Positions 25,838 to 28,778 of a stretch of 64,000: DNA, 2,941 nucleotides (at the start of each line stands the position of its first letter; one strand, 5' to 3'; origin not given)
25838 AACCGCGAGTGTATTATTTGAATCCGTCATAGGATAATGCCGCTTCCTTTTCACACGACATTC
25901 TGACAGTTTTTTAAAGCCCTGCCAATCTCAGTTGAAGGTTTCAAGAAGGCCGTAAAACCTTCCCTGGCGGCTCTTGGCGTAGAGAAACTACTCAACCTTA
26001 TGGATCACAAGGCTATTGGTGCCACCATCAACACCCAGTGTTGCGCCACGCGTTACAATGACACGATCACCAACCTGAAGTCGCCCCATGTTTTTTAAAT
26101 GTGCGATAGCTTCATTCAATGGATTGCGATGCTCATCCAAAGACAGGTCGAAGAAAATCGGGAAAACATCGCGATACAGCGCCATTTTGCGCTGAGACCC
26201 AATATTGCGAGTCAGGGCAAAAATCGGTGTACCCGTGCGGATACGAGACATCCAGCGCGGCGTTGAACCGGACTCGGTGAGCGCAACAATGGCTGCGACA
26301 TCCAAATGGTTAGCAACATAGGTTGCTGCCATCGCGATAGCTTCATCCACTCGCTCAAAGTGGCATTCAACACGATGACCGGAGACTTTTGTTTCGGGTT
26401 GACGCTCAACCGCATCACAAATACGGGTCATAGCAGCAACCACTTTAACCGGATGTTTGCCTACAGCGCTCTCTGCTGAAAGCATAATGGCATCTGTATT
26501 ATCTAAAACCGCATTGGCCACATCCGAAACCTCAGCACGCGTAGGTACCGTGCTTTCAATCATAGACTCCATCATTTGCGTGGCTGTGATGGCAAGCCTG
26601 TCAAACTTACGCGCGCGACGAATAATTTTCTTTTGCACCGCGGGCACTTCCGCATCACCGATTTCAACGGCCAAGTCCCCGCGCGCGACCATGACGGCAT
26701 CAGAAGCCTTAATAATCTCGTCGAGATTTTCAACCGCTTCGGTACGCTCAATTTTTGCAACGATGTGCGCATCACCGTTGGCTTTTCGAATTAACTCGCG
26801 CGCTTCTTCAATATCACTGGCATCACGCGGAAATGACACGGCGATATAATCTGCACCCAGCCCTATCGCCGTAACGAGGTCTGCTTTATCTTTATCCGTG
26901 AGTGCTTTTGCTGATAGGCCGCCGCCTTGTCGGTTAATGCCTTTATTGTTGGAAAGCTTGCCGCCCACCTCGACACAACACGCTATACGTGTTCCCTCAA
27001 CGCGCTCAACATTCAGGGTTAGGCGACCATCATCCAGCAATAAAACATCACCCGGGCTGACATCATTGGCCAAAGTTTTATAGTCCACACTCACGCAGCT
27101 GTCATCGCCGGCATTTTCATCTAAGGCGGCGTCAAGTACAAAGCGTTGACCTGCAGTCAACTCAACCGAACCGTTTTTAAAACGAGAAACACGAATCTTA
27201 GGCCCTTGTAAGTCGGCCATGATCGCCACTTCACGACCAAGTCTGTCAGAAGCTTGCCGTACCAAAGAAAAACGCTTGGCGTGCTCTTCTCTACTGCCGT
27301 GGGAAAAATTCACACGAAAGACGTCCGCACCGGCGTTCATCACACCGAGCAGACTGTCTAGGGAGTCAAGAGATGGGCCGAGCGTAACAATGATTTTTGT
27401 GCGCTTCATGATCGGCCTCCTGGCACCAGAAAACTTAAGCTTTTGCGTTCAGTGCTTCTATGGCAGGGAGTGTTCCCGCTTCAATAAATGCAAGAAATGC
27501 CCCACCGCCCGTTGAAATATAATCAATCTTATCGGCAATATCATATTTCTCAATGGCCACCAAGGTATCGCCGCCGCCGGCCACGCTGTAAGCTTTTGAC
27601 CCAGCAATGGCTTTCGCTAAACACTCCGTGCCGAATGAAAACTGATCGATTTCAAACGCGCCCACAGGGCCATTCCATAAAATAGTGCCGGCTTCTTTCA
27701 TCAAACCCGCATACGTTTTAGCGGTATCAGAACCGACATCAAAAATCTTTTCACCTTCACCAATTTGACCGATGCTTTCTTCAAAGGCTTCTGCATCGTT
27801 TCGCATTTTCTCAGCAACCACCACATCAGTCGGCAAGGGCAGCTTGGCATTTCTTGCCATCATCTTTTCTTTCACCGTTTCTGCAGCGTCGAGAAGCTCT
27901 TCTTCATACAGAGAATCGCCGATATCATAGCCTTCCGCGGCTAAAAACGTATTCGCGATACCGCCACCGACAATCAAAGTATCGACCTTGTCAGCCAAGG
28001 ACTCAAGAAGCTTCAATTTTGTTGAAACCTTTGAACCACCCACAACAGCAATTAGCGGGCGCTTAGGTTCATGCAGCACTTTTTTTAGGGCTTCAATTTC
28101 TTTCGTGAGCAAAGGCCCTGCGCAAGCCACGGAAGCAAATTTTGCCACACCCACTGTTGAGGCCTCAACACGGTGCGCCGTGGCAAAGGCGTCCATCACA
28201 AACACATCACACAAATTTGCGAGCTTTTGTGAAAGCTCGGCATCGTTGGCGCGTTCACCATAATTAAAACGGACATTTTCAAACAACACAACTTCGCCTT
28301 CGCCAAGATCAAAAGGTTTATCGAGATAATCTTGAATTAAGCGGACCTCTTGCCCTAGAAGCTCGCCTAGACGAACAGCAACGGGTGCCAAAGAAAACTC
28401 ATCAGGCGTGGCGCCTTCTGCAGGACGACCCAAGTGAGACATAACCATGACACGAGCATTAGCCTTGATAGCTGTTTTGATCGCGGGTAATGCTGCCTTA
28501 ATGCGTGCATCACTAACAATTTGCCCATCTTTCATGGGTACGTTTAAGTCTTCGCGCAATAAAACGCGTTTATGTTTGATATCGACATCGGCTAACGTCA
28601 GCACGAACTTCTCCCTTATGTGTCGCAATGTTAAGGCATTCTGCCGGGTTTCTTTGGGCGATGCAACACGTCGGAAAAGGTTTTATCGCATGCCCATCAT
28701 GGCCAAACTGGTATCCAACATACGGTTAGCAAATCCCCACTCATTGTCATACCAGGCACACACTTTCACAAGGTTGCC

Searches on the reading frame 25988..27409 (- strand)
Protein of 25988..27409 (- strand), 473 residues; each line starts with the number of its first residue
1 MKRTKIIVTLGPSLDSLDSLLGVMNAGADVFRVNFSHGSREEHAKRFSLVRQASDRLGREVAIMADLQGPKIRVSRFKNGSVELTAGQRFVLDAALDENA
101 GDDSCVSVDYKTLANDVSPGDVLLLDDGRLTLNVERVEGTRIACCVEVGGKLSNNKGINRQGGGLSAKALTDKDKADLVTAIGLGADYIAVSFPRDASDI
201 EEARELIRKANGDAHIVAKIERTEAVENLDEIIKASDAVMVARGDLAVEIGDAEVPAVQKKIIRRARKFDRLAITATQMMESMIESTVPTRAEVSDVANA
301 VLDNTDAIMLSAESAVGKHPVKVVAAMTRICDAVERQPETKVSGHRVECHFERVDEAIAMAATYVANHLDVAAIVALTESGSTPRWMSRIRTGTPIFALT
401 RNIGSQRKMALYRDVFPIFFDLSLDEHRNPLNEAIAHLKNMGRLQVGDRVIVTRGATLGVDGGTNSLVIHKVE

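Call 5: search_protein_families(library=pfam, proteins=[window:25988-27409:-], max_evalue=0.01)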
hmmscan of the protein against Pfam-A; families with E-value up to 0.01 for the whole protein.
window:25988-27409:- (473 aa): 3 families
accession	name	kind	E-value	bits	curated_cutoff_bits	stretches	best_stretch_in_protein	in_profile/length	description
PF00224.27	PK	-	1.2e-111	373.4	30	1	1-324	1-328/328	Pyruvate kinase, barrel domain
PF02887.21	PK_C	-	1.1e-31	109.7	28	1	356-470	1-114/114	Pyruvate kinase, alpha/beta domain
PF03328.21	HpcH_HpaI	-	0.00019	21.2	25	1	200-257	106-165/221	HpcH/HpaI aldolase/citrate lyase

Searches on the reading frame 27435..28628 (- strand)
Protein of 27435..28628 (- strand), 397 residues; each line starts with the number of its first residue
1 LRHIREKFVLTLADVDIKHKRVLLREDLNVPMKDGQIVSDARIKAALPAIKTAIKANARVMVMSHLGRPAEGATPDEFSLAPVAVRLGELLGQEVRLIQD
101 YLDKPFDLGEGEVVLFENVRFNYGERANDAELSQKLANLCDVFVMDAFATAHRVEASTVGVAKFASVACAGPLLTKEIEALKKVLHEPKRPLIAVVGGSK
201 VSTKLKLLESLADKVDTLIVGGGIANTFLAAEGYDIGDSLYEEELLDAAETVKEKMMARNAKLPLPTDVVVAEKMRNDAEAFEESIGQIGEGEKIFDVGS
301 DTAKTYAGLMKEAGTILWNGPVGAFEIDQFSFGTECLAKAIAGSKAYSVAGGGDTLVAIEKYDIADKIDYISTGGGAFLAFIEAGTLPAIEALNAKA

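Call 5: search_protein_families(library=pfam, proteins=[window:27435-28628:-], max_evalue=0.01)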
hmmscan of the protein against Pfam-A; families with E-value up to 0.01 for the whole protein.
window:27435-28628:- (397 aa): 1 family
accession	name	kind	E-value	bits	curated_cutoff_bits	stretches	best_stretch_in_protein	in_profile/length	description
PF00162.24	PGK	-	1.2e-136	456.1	27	1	13-383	2-377/379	Phosphoglycerate kinase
